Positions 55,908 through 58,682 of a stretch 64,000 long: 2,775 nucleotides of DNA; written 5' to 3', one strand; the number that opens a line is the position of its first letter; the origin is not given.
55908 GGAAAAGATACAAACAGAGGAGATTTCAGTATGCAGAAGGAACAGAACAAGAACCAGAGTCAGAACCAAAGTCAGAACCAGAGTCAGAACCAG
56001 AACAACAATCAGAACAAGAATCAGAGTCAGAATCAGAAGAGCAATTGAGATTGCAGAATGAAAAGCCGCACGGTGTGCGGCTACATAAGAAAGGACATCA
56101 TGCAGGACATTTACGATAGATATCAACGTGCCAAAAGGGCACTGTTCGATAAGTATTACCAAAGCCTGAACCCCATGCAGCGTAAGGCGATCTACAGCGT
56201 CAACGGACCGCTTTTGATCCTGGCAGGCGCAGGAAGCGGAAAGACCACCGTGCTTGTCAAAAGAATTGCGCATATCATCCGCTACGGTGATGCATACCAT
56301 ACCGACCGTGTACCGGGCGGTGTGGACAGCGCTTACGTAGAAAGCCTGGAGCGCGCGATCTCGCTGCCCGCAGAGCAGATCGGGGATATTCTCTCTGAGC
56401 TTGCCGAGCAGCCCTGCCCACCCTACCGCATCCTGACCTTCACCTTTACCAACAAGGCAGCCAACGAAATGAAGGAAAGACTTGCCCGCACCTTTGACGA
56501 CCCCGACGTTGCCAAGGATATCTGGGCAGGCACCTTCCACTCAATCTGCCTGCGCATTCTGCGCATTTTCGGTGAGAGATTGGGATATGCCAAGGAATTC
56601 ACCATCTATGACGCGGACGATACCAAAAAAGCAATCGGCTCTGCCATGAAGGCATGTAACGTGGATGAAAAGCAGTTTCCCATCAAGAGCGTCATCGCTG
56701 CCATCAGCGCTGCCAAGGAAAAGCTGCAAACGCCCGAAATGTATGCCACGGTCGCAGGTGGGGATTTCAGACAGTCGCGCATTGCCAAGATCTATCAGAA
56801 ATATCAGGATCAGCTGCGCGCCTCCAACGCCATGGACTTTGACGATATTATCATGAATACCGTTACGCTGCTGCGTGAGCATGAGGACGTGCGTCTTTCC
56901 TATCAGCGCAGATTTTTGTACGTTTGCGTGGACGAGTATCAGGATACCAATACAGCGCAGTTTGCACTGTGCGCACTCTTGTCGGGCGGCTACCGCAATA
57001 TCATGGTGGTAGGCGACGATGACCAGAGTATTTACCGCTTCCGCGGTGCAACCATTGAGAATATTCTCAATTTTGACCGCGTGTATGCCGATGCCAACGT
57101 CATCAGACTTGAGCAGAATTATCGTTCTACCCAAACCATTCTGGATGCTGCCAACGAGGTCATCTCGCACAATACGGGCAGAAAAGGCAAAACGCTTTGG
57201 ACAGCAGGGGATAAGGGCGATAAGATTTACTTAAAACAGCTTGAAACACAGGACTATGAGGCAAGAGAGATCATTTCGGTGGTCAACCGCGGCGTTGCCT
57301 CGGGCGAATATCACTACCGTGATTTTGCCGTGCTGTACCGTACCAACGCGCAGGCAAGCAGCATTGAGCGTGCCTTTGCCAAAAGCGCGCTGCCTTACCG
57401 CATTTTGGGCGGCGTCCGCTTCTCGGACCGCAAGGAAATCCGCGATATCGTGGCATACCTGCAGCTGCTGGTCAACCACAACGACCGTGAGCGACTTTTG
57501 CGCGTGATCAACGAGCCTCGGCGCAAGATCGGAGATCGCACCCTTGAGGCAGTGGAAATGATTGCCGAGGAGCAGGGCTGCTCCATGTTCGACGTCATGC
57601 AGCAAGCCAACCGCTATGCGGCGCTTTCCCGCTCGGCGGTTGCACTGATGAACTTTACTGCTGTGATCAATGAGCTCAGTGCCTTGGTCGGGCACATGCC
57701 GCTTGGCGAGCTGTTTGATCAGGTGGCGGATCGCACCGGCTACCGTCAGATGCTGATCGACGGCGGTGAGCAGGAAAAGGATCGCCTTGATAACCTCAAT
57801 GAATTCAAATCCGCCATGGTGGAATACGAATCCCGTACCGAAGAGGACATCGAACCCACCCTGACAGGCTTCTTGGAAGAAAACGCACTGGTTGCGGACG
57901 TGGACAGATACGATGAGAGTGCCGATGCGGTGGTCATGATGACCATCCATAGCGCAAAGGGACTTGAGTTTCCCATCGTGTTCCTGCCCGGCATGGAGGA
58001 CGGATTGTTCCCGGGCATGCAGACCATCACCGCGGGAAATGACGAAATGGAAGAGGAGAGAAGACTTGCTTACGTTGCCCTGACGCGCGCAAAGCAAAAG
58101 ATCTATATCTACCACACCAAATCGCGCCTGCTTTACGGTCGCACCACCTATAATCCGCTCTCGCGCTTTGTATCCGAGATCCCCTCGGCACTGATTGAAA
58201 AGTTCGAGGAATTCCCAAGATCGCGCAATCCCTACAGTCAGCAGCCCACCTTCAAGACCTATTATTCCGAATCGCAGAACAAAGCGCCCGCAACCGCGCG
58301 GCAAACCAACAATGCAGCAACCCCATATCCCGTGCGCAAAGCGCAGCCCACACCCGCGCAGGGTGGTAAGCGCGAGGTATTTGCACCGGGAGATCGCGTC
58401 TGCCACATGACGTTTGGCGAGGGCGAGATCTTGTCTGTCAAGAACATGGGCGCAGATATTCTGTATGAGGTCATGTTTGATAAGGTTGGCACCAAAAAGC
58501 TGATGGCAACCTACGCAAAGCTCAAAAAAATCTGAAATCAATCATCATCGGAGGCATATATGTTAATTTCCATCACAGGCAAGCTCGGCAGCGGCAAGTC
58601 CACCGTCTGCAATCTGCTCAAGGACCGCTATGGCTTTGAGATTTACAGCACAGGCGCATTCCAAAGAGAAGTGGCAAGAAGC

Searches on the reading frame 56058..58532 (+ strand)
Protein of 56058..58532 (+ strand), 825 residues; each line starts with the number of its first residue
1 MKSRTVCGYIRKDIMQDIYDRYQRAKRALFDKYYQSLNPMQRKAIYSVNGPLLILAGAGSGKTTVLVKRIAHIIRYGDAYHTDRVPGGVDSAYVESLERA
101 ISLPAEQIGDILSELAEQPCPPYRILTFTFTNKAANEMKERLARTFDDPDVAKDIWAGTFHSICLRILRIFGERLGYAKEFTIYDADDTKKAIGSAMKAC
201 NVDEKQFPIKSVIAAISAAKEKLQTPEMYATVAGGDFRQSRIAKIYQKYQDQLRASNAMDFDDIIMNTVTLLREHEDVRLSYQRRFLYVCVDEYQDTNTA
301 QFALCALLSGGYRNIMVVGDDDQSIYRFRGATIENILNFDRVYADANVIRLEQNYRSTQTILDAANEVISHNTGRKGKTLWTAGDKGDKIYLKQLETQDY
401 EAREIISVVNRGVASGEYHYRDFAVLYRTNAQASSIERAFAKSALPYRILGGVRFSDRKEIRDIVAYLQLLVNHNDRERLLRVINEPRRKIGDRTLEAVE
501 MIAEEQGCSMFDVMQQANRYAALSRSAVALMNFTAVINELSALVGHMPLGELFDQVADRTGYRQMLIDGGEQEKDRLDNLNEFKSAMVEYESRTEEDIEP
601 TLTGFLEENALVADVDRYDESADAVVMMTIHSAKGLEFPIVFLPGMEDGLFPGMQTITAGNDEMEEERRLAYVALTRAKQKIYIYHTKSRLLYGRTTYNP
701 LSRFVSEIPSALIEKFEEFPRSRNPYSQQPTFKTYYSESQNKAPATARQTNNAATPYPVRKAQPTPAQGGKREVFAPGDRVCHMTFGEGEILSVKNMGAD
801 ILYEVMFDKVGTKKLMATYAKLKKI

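Call 78: search_protein_families(library=pfam, proteins=[window:56058-58532:+], max_evalue=0.00001)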
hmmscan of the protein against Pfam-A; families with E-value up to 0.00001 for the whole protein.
window:56058-58532:+ (825 aa): 6 families
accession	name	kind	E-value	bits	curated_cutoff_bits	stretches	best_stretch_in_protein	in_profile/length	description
PF00580.27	UvrD-helicase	-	7.6e-82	275.5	23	2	111-342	34-269/271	UvrD/REP helicase N-terminal domain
PF13361.12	UvrD_C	-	4.3e-74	250.5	25.6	1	349-688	1-349/350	UvrD-like helicase C-terminal domain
PF13245.12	AAA_19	-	4.9e-20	72.5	25.1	1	111-329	34-134/134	AAA domain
PF13538.12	UvrD_C_2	-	2.9e-11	43.5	27.4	1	625-685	2-52/52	UvrD-like helicase C-terminal domain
PF21196.3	PcrA_UvrD_tudor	-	7.1e-09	35.8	23.9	1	778-824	2-48/48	PcrA/UvrD tudor domain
PF01443.25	Viral_helicase1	-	1.5e-08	35.2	21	0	627-685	179-227/228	Viral superfamily 1 RNA helicase core domain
